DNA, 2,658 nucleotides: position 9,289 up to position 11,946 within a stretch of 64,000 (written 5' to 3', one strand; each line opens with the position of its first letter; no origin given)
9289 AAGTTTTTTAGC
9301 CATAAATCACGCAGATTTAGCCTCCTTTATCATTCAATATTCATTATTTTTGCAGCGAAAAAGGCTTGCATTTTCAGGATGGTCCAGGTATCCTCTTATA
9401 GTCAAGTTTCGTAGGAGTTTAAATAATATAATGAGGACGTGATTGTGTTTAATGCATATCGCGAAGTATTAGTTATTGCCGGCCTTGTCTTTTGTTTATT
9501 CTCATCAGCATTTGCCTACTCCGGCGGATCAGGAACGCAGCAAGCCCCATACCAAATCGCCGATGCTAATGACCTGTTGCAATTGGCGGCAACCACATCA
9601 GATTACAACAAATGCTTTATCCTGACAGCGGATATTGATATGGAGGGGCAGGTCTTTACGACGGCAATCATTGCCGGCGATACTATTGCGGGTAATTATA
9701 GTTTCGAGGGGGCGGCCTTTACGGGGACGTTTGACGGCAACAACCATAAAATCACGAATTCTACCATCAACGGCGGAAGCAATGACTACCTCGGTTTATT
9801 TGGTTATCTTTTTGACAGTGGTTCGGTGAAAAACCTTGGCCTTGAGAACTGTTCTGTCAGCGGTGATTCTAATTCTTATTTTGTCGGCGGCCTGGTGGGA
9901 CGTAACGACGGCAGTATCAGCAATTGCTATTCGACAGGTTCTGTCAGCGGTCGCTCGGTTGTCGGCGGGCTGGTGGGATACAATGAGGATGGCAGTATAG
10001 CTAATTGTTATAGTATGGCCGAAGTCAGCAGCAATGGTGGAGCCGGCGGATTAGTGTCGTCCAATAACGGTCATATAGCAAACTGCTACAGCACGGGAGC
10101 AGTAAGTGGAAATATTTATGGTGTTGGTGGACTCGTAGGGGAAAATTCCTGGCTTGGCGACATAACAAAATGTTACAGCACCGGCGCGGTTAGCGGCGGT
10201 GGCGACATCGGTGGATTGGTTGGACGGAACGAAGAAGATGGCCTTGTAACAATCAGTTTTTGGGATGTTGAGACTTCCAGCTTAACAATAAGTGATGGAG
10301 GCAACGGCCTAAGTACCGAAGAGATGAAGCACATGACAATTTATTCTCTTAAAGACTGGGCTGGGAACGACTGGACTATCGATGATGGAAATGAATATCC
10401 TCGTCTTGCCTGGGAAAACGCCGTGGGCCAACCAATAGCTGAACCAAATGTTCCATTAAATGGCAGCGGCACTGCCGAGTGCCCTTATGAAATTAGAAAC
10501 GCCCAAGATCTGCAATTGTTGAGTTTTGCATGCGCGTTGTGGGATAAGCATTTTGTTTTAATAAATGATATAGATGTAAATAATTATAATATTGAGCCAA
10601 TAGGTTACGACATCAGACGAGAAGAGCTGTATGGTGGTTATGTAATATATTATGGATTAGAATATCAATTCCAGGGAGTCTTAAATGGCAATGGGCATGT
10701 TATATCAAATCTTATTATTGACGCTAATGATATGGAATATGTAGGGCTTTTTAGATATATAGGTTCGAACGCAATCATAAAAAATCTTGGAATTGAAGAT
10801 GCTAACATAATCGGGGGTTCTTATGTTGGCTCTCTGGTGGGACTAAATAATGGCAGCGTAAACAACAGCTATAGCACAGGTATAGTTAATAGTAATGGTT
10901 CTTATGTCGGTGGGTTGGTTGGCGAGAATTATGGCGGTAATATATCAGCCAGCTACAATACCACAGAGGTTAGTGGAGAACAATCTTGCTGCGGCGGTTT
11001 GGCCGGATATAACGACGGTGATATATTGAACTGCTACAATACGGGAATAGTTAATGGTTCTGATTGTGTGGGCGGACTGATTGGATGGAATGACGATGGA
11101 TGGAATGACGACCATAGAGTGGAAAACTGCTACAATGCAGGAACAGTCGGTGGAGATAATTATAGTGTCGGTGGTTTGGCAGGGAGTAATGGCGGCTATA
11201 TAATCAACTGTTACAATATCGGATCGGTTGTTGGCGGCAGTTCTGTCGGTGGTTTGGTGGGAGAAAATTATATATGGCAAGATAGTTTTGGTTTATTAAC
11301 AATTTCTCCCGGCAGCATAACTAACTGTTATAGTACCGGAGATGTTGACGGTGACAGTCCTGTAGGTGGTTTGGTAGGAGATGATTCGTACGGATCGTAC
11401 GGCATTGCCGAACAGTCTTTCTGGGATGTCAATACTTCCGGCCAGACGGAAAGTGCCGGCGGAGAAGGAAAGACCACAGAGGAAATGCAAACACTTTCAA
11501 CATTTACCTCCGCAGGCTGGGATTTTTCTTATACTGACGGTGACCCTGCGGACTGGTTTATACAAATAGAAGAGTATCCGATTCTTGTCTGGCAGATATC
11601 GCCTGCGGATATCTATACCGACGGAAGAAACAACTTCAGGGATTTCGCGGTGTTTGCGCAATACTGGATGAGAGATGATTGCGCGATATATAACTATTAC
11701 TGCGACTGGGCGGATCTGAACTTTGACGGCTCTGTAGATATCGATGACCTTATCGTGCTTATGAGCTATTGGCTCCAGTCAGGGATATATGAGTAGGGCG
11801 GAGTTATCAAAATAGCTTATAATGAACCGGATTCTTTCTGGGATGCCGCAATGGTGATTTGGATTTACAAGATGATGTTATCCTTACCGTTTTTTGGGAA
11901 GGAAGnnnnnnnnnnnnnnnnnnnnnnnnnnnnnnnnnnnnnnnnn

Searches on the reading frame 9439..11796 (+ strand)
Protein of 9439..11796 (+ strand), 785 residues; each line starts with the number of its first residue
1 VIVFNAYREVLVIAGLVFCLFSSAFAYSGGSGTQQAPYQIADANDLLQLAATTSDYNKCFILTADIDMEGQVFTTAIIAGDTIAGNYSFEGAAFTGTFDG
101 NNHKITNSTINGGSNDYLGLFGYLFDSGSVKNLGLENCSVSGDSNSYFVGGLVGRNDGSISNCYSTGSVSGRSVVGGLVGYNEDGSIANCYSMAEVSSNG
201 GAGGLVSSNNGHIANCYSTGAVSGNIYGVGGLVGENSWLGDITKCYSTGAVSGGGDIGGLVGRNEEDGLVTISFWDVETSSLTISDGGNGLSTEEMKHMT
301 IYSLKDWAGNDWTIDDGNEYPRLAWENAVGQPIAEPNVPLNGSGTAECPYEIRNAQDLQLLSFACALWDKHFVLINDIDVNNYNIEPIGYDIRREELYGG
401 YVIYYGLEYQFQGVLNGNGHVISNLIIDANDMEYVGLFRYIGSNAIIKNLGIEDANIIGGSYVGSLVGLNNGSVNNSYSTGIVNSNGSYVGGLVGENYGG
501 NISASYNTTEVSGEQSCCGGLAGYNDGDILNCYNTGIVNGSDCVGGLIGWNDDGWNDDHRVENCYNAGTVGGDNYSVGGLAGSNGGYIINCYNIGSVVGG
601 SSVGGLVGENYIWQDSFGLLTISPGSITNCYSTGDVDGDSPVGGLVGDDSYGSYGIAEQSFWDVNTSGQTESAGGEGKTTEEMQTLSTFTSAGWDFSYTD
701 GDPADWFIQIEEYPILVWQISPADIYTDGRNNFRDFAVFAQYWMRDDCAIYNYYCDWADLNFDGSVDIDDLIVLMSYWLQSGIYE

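Call 6: search_protein_families(library=pfam, proteins=[window:9439-11796:+], max_evalue=0.01)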
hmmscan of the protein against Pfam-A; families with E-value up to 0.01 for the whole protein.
window:9439-11796:+ (785 aa): 1 family
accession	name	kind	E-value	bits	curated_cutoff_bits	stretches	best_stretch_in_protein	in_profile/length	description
PF07581.17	Glug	-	8.7e-38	126.6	20.5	6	599-636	1-27/28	The GLUG motif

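Call 7: search_protein_families(library=ncbifam, proteins=[window:9439-11796:+], max_evalue=0.01)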
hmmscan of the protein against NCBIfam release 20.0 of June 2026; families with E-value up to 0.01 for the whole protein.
window:9439-11796:+ (785 aa): 0 families
